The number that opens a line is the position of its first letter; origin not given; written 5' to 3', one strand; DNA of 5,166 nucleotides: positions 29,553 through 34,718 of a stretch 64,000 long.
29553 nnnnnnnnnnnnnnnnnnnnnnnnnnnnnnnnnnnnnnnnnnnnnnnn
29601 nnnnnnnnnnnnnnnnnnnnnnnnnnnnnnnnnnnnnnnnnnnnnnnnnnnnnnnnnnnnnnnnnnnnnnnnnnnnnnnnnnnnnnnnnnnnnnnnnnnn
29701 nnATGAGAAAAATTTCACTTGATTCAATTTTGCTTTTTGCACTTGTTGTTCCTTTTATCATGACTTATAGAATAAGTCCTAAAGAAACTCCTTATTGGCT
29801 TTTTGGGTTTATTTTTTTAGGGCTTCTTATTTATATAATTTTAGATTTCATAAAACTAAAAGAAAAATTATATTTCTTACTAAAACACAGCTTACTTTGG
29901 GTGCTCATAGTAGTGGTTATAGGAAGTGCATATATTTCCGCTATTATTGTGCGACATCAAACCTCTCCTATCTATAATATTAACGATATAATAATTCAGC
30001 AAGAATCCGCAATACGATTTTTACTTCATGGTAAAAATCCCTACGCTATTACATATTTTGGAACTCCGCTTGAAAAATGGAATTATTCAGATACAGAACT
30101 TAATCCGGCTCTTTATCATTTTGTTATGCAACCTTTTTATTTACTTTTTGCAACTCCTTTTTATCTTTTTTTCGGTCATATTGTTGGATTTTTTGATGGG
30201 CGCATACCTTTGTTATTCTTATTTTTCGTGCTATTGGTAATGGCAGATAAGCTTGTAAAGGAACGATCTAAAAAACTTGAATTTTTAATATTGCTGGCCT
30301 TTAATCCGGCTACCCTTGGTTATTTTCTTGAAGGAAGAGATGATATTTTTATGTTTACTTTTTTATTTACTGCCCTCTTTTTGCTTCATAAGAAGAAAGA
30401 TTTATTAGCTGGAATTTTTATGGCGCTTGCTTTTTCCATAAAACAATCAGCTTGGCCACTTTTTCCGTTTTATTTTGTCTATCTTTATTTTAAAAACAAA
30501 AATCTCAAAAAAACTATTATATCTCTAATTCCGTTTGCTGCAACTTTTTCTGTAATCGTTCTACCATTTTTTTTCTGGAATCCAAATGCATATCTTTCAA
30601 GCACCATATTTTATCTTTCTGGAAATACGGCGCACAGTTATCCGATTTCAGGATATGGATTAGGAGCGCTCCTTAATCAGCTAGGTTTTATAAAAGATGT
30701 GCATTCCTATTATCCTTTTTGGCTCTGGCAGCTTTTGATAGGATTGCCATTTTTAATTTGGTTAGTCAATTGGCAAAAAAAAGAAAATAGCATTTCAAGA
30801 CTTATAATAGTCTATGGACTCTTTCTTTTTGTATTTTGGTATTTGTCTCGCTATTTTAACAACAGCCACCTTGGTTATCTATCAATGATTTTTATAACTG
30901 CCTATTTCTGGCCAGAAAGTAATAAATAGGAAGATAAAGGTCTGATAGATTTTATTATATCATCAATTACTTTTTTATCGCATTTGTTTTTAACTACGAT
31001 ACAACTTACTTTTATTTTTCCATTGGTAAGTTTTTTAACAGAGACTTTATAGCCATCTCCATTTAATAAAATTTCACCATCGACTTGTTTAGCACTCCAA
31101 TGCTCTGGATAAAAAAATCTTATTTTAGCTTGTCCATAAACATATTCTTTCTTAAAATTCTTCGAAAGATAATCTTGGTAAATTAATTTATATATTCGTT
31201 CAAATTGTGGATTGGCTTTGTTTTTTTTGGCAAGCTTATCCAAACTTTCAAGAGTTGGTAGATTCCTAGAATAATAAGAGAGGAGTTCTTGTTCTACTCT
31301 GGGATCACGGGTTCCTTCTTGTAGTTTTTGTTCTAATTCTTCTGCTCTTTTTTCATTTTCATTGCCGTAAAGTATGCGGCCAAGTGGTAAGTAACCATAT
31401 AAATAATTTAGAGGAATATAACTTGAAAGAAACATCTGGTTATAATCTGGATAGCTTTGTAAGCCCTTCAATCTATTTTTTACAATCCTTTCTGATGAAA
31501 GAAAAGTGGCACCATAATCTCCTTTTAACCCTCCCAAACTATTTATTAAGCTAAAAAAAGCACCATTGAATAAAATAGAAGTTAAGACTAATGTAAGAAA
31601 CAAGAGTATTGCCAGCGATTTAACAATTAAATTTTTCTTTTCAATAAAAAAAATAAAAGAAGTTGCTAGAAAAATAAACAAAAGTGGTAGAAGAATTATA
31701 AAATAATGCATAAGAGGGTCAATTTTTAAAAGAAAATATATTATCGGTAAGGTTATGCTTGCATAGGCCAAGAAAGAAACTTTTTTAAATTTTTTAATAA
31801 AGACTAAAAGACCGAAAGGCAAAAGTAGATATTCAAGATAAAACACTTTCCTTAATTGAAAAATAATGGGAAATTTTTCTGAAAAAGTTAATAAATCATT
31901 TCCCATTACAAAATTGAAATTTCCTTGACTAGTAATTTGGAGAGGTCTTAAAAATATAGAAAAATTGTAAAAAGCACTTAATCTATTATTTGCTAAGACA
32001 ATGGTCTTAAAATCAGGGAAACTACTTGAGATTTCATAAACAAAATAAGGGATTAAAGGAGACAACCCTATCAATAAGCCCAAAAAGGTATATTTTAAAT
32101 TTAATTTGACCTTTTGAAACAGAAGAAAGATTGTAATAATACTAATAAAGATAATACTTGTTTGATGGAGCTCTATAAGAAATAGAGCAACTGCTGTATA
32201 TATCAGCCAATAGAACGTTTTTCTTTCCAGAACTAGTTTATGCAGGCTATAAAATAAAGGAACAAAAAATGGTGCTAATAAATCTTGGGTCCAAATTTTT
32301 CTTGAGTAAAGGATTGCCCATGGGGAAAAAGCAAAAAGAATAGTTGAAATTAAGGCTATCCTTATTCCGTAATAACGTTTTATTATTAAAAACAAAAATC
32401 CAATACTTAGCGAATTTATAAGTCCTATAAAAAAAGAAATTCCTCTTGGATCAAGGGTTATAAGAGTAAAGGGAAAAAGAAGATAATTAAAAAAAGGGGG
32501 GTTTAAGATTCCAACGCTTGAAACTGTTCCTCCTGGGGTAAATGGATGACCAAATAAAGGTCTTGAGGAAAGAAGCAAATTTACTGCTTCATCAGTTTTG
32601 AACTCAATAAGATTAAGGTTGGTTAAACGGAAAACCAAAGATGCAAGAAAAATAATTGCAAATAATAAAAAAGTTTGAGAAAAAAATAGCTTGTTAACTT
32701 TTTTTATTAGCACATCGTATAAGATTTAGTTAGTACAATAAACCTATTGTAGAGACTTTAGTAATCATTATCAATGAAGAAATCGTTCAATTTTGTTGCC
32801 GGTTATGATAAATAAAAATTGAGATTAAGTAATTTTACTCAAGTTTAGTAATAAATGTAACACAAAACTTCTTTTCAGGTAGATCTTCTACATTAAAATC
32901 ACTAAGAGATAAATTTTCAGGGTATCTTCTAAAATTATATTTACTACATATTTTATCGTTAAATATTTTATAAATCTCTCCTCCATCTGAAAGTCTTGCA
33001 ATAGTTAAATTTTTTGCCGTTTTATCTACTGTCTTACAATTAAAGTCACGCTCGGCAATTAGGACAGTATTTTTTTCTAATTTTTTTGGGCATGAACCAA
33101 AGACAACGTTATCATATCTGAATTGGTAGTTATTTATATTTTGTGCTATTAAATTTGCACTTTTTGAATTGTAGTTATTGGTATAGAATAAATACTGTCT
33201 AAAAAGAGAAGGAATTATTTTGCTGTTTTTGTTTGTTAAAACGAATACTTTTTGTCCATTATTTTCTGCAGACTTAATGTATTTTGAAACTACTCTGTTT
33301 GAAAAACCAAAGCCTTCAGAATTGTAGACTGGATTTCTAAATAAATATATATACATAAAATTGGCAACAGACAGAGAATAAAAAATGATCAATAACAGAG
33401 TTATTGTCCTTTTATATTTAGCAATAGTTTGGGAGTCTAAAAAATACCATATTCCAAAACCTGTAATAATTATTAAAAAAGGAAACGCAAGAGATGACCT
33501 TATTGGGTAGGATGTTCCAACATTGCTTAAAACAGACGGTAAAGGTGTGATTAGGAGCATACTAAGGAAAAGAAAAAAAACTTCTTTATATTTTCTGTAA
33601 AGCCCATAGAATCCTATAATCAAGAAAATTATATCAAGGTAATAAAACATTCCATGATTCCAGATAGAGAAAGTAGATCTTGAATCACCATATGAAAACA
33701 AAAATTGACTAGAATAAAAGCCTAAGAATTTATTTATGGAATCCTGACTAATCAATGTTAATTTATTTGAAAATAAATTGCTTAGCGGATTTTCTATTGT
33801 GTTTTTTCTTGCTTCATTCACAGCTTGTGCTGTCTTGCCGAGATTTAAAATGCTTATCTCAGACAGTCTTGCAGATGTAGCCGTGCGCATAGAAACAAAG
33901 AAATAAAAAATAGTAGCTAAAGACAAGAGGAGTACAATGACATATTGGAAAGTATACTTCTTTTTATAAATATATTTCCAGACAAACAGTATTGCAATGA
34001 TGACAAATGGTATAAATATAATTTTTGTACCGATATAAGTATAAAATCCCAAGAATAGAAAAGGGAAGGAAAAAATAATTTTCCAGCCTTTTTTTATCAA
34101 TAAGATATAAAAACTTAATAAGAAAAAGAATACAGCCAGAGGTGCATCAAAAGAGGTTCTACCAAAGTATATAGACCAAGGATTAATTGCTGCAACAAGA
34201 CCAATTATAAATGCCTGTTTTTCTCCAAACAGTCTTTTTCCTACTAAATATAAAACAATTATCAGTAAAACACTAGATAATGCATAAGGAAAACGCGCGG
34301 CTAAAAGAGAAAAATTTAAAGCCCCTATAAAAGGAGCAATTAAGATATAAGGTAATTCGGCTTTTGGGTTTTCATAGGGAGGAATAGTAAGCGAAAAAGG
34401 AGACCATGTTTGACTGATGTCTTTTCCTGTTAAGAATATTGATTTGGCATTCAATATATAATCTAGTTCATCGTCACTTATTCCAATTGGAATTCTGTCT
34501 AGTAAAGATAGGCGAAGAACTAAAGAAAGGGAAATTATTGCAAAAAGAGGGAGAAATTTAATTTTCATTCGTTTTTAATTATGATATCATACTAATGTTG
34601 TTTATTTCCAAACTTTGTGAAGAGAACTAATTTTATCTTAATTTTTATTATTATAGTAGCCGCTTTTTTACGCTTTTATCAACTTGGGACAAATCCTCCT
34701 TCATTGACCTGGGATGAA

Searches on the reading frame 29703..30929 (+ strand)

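Call 14: search_protein_families(library=pfam, proteins=[window:29703-30929:+], max_evalue=0.0001)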
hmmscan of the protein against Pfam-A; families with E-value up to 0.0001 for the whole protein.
window:29703-30929:+ (408 aa): 1 family
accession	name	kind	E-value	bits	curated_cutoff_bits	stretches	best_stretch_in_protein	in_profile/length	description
PF09594.16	GT87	-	1.5e-06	28.5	25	1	143-374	4-231/237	Glycosyltransferase family 87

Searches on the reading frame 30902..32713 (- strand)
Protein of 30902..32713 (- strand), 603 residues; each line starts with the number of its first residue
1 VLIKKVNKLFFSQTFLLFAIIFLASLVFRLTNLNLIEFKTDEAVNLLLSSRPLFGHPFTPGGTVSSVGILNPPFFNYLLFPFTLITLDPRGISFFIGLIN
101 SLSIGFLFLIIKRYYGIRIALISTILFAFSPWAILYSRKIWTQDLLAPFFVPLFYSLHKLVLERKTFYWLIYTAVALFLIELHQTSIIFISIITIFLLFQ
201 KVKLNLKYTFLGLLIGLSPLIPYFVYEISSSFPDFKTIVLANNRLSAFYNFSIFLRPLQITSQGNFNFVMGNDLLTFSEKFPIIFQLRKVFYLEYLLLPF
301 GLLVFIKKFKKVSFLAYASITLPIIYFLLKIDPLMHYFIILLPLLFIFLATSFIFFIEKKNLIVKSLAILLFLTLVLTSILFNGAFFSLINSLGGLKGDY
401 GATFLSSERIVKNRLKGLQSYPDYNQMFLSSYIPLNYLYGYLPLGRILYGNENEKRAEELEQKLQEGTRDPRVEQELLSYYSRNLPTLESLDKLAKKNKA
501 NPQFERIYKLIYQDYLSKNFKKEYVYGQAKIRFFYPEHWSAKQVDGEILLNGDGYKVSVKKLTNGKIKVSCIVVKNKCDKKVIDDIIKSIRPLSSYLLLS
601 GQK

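Call 14: search_protein_families(library=pfam, proteins=[window:30902-32713:-], max_evalue=0.0001)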
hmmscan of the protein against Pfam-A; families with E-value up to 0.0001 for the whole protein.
window:30902-32713:- (603 aa): 1 family
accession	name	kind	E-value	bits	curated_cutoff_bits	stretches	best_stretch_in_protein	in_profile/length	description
PF13231.12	PMT_2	-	1.3e-10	42.1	26.1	1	72-225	3-159/160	Dolichyl-phosphate-mannose-protein mannosyltransferase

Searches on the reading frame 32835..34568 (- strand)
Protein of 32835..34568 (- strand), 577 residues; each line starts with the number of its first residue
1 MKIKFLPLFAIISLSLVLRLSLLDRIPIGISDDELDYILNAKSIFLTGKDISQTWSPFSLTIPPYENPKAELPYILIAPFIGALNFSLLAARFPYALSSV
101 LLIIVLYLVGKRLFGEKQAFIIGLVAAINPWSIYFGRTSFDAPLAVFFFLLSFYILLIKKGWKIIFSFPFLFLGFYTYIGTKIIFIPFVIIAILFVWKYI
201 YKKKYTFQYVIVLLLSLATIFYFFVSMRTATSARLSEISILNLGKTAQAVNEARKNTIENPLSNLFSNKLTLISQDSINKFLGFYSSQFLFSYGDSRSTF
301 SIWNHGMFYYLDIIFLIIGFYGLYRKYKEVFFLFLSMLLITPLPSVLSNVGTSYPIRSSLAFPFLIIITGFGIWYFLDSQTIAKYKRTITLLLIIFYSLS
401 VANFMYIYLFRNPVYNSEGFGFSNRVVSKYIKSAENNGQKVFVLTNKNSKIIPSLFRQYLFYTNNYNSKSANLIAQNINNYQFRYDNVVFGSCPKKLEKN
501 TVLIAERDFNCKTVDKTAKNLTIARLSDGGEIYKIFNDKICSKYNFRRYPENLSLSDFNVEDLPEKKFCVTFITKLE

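Call 14: search_protein_families(library=pfam, proteins=[window:32835-34568:-], max_evalue=0.0001)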
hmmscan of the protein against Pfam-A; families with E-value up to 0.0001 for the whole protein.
window:32835-34568:- (577 aa): 1 family
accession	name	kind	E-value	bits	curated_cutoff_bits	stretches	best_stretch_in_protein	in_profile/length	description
PF13231.12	PMT_2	-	3.9e-06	27.6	26.1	1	84-217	17-153/160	Dolichyl-phosphate-mannose-protein mannosyltransferase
